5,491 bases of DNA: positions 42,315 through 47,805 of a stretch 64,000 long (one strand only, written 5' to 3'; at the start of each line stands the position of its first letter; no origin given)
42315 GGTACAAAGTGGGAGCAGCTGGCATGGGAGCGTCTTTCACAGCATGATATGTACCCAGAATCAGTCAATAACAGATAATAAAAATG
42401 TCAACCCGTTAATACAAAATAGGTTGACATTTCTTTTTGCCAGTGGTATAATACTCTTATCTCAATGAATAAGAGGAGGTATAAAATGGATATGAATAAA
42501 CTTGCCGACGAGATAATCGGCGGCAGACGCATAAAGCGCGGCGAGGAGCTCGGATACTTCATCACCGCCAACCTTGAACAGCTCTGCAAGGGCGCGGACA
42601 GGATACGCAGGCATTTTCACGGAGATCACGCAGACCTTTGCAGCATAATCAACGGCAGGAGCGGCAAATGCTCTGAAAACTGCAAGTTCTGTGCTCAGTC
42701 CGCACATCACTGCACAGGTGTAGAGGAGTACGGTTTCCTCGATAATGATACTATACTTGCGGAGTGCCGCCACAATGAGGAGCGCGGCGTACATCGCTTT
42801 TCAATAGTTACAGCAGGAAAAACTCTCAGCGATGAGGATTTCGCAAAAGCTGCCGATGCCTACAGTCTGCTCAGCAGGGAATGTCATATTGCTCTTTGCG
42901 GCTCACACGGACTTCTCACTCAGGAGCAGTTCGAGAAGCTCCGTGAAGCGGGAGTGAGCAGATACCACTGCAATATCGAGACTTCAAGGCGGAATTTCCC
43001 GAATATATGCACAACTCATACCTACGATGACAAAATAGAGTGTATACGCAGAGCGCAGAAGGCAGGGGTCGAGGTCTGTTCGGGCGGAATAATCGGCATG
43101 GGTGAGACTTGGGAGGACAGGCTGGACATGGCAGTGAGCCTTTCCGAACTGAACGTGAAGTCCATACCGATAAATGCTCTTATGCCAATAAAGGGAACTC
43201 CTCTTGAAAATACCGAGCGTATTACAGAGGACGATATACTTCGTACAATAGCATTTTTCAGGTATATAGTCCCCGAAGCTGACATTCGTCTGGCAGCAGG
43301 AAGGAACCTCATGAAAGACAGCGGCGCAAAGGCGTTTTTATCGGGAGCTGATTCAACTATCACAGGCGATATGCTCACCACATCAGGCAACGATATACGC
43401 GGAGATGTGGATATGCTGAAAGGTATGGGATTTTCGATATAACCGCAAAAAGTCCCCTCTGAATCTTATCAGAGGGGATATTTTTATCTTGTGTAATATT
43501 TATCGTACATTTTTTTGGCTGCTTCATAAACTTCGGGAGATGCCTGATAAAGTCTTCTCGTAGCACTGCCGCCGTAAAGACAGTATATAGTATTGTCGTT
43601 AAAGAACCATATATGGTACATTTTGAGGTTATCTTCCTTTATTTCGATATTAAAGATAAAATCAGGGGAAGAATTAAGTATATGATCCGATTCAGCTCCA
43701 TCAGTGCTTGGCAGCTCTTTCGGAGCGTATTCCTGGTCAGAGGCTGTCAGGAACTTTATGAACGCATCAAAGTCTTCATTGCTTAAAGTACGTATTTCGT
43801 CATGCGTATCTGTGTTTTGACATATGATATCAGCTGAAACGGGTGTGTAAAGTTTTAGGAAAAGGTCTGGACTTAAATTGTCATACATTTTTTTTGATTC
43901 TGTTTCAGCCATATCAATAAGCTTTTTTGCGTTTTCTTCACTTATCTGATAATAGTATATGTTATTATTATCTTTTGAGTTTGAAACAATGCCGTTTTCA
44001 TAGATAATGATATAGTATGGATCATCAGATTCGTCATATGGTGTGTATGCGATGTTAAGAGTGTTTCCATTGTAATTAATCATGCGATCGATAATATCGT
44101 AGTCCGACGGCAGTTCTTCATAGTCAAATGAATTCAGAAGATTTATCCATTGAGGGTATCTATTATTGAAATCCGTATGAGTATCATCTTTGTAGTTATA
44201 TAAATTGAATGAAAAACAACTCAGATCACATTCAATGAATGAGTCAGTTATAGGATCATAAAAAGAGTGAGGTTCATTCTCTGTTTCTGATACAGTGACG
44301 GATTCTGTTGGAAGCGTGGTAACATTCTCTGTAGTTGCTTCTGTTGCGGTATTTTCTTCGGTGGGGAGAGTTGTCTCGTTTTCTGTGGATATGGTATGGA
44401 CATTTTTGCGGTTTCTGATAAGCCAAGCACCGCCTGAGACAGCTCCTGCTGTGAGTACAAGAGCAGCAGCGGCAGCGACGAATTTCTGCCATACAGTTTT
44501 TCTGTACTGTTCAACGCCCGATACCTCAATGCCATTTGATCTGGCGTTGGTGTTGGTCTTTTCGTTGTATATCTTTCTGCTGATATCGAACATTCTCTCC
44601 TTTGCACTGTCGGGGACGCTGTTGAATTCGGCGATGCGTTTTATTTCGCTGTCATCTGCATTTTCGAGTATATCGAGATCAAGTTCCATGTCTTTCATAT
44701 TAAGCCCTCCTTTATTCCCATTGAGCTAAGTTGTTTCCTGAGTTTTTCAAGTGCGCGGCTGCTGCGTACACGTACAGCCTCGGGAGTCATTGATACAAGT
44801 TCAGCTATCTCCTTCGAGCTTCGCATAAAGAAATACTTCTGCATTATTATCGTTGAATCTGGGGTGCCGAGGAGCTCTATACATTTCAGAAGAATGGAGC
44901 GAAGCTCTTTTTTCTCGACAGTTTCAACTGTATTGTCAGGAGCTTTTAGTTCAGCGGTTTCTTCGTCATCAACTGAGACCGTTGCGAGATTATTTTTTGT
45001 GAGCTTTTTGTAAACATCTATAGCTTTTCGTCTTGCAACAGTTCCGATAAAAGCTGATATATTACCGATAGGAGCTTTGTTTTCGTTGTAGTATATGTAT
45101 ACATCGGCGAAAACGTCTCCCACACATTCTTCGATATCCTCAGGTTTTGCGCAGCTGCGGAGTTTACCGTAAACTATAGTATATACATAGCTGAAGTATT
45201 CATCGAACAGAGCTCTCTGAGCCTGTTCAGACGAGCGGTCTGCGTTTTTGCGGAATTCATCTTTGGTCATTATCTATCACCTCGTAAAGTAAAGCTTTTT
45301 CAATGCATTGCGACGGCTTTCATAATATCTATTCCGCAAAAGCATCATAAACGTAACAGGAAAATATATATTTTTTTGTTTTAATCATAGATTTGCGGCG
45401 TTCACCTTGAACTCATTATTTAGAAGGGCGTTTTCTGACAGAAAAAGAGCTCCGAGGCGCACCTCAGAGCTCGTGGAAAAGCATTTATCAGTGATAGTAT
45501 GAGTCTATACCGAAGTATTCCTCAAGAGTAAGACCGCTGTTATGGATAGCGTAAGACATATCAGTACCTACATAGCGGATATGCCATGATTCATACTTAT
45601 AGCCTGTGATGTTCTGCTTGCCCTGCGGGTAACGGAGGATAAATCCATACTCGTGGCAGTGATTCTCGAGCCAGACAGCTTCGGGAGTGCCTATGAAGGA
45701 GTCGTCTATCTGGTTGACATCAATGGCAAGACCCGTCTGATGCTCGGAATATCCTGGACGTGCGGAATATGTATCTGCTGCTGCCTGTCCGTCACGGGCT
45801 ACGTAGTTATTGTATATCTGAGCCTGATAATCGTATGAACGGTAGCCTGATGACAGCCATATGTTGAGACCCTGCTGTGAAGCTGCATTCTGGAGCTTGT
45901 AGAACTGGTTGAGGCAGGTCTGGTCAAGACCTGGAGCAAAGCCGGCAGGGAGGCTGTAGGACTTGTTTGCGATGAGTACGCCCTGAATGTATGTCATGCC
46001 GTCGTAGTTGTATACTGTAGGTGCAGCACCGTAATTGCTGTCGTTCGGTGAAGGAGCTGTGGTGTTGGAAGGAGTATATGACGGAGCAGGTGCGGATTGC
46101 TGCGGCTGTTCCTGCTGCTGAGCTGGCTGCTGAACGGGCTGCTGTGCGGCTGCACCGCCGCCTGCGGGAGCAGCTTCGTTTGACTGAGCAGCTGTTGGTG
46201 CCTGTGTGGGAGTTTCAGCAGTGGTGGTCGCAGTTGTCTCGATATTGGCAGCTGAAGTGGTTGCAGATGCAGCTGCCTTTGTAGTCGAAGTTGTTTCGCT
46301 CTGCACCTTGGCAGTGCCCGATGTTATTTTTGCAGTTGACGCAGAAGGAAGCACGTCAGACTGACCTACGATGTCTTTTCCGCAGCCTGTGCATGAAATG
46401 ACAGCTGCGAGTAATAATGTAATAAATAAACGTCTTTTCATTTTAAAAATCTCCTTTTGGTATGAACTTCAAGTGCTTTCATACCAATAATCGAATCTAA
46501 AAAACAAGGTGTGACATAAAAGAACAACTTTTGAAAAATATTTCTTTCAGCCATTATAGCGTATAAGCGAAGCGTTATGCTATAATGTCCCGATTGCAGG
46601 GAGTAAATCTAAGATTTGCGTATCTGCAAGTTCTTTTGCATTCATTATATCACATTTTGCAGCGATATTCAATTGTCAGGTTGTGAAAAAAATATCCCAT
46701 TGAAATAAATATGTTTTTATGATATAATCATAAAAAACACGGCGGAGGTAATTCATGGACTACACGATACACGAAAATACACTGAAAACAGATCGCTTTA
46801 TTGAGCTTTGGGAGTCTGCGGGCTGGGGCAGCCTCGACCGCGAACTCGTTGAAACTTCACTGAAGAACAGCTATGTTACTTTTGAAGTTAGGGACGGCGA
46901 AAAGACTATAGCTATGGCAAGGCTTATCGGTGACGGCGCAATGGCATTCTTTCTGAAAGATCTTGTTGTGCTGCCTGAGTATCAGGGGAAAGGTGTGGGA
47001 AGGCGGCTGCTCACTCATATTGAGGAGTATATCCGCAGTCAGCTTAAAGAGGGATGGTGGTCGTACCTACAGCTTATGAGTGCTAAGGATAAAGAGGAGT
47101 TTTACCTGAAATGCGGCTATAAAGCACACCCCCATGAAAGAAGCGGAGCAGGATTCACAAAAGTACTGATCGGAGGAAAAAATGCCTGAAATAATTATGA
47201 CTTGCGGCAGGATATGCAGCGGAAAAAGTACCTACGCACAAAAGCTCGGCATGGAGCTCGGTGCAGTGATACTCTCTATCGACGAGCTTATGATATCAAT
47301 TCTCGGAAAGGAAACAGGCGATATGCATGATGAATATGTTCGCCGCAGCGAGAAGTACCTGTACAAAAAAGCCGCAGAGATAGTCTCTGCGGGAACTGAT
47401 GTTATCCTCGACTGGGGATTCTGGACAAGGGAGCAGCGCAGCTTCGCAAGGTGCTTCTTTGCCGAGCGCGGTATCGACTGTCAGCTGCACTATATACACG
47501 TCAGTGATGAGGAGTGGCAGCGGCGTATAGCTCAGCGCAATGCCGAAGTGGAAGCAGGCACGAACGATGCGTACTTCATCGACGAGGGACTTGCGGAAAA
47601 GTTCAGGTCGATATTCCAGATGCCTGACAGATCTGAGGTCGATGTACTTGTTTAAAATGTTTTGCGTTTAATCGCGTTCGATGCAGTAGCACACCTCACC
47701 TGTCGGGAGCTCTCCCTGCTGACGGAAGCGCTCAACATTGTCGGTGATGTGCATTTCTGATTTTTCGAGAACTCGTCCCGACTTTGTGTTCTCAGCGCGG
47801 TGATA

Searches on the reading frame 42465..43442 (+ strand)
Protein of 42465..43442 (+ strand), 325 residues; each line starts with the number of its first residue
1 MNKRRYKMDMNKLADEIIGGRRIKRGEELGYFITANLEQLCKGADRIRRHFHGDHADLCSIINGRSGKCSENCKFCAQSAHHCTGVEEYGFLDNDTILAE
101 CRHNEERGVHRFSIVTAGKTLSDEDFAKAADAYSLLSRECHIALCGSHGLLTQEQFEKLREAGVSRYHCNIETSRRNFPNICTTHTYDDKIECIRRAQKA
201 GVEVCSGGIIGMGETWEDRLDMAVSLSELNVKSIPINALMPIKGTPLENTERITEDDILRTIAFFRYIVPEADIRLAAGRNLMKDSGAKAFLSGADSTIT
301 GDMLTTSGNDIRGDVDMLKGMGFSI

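Call 69: search_protein_families(library=pfam, proteins=[window:42465-43442:+], max_evalue=0.001)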
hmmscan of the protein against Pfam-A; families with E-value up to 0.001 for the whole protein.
window:42465-43442:+ (325 aa): 2 families
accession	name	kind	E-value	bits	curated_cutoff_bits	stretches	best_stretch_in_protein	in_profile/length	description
PF06968.18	BATS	-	9.7e-26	90.2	22.2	1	235-323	1-87/88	Biotin and Thiamin Synthesis associated domain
PF04055.27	Radical_SAM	-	1.1e-24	87.9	29.5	1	67-223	5-163/166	Radical SAM superfamily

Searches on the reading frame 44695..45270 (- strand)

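Call 69: search_protein_families(library=pfam, proteins=[window:44695-45270:-], max_evalue=0.001)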
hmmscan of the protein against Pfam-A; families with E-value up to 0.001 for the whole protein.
window:44695-45270:- (191 aa): 3 families
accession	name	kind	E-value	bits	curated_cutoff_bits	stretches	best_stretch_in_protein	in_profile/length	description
PF08281.18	Sigma70_r4_2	-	4.8e-07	29.8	25.7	1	126-177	3-54/54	Sigma-70, region 4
PF04545.22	Sigma70_r4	-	2.6e-05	24.1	24.1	1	140-179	11-50/50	Sigma-70, region 4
PF04542.20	Sigma70_r2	-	0.00037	20.7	24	1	21-91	1-69/71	Sigma-70 region 2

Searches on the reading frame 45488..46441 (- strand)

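Call 69: search_protein_families(library=pfam, proteins=[window:45488-46441:-], max_evalue=0.001)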
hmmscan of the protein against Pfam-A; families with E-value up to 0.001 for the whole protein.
window:45488-46441:- (317 aa): 1 family
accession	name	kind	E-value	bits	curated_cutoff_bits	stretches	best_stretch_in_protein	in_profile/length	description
PF02557.22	VanY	-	6.1e-42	143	25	1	172-292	4-131/132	D-alanyl-D-alanine carboxypeptidase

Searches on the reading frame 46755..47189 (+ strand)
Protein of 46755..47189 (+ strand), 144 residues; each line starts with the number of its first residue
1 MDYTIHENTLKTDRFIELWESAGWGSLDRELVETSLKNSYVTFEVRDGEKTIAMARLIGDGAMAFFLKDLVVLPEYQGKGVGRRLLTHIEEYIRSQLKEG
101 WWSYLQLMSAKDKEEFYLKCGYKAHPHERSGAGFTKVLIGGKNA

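Call 69: search_protein_families(library=pfam, proteins=[window:46755-47189:+], max_evalue=0.001)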
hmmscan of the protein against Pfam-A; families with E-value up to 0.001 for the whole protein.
window:46755-47189:+ (144 aa): 3 families
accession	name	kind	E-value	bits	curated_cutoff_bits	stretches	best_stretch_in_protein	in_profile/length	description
PF13508.13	Acetyltransf_7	-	2e-13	51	27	1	44-123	7-83/84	Acetyltransferase (GNAT) domain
PF13673.13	Acetyltransf_10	-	1.8e-11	44.5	23.6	1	34-135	25-120/128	Acetyltransferase (GNAT) domain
PF00583.31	Acetyltransf_1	-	2.9e-10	40.9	20.7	1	37-122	30-116/116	Acetyltransferase (GNAT) family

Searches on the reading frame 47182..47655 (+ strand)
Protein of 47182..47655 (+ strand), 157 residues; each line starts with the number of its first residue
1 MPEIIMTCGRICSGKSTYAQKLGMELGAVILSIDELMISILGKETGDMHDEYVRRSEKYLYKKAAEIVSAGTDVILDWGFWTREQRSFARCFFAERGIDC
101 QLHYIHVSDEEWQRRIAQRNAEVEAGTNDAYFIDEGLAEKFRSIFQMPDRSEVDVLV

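Call 69: search_protein_families(library=pfam, proteins=[window:47182-47655:+], max_evalue=0.001)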
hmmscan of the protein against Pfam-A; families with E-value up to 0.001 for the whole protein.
window:47182-47655:+ (157 aa): 3 families
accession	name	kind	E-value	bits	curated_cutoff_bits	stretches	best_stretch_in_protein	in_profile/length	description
PF13671.12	AAA_33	-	5.6e-23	82.3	27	1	5-123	2-122/143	AAA domain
PF13238.12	AAA_18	-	2.5e-06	28.4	29.4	1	5-122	1-114/128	AAA domain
PF13207.12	AAA_17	-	1.4e-05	25.8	27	1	12-120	5-123/136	AAA domain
